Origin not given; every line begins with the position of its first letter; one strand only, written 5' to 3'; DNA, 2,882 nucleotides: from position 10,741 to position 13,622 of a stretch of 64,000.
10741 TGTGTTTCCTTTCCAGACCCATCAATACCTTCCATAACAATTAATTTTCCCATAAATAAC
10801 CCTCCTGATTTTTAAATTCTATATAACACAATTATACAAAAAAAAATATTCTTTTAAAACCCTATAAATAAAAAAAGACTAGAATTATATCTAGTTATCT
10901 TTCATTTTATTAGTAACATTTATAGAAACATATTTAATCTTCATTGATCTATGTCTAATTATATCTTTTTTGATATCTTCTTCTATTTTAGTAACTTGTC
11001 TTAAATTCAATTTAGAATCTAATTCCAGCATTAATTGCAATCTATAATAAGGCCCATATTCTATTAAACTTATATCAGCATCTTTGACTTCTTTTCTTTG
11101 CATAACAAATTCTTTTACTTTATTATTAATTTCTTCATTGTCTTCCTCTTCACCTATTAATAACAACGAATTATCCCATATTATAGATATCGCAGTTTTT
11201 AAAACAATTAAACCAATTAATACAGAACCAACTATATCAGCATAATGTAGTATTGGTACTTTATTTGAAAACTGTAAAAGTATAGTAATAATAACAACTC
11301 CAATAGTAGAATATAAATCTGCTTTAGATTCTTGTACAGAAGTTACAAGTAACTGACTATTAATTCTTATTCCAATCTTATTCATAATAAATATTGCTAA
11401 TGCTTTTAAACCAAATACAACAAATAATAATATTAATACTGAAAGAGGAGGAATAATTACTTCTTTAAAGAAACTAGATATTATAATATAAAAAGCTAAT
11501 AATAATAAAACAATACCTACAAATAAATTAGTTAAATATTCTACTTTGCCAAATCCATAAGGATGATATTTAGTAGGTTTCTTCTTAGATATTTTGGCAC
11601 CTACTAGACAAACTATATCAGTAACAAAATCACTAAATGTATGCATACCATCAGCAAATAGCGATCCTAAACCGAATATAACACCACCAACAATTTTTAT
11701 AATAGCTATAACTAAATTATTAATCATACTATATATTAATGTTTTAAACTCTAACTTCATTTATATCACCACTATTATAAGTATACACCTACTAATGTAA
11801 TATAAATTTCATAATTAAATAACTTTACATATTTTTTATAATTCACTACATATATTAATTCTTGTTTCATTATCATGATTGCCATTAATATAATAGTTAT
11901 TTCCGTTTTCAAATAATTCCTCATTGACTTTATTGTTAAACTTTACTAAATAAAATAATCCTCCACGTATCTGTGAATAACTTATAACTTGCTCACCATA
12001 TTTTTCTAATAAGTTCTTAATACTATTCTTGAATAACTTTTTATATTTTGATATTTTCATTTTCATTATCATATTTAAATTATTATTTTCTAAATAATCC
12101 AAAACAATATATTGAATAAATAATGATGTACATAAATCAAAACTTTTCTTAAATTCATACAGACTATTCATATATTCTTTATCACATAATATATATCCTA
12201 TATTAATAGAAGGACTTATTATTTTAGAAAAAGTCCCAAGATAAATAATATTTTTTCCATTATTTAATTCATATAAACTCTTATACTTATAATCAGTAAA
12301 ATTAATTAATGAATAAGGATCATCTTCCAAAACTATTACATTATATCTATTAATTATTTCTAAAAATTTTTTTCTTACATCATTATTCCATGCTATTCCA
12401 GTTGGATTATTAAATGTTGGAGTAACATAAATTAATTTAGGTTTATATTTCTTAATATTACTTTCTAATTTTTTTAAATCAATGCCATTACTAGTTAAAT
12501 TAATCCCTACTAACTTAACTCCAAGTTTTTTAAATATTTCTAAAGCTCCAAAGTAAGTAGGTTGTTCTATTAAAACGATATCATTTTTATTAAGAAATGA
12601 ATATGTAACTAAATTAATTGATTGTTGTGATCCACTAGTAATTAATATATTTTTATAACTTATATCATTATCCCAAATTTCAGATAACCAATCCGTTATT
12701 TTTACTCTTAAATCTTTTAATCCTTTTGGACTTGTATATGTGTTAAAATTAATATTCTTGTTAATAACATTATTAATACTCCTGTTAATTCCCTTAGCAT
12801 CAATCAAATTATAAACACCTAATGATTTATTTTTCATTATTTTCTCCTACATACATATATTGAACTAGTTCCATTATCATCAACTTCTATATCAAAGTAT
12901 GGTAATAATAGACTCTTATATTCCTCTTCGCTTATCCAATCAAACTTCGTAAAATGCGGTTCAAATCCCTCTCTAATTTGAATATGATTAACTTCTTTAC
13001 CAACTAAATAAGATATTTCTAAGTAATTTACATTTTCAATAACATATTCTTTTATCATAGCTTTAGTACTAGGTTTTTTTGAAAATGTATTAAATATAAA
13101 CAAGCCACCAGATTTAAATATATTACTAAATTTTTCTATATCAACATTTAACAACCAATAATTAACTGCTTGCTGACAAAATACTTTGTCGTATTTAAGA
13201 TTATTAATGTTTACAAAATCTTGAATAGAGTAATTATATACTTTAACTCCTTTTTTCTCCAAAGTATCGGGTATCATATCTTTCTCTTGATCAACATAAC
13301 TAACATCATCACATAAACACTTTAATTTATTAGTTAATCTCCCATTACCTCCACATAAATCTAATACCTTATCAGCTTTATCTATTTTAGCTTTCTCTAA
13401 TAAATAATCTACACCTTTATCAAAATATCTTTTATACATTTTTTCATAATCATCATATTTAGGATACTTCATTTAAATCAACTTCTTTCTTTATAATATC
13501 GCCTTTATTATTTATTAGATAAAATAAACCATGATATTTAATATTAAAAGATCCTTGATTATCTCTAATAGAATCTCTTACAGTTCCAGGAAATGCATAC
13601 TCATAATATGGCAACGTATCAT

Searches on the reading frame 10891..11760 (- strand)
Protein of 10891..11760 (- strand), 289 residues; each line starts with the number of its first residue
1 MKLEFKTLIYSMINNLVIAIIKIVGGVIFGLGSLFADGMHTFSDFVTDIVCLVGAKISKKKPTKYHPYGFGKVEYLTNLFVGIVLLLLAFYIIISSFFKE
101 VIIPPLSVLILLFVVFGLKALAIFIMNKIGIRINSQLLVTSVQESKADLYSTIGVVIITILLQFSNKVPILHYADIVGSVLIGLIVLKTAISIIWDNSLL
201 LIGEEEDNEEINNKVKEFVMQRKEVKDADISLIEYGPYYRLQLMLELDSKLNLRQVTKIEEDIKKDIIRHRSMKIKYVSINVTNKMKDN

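Call 58: search_protein_families(library=pfam, proteins=[window:10891-11760:-], max_evalue=0.0001)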
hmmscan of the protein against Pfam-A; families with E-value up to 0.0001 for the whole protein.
window:10891-11760:- (289 aa): 1 family
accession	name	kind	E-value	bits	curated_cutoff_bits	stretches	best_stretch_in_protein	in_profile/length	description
PF01545.26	Cation_efflux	-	2.1e-40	139.1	26.6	1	8-201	1-197/198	Cation efflux family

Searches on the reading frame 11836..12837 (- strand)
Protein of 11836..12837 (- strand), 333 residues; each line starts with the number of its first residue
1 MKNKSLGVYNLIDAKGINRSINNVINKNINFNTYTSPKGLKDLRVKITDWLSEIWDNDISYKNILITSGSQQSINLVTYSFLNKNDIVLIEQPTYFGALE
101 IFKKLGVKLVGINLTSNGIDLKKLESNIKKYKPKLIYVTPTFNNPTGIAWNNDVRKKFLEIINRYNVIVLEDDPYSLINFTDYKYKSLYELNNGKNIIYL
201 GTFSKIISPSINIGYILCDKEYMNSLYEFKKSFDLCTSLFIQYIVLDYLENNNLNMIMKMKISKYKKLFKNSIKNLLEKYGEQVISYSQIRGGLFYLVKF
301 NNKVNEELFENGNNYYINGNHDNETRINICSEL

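Call 58: search_protein_families(library=pfam, proteins=[window:11836-12837:-], max_evalue=0.0001)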
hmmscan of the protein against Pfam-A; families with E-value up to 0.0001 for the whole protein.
window:11836-12837:- (333 aa): 3 families
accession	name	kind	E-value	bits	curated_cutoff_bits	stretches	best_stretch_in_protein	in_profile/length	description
PF00155.27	Aminotran_1_2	-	2.8e-31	109.4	19.7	1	25-310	29-320/361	Aminotransferase class I and II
PF00266.25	Aminotran_5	-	7e-06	25.7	21.5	1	60-172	60-175/371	Aminotransferase class-V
PF12897.13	Asp_aminotransf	-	4.4e-05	22.9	27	1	87-159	126-199/421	Aspartate amino-transferase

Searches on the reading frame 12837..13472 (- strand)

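Call 58: search_protein_families(library=pfam, proteins=[window:12837-13472:-], max_evalue=0.0001)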
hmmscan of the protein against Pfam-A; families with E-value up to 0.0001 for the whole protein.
window:12837-13472:- (211 aa): 1 family
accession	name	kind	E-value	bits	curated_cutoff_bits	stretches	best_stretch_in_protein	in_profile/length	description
PF13847.12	Methyltransf_31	-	1.9e-06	28.1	27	1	30-142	1-124/145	Methyltransferase domain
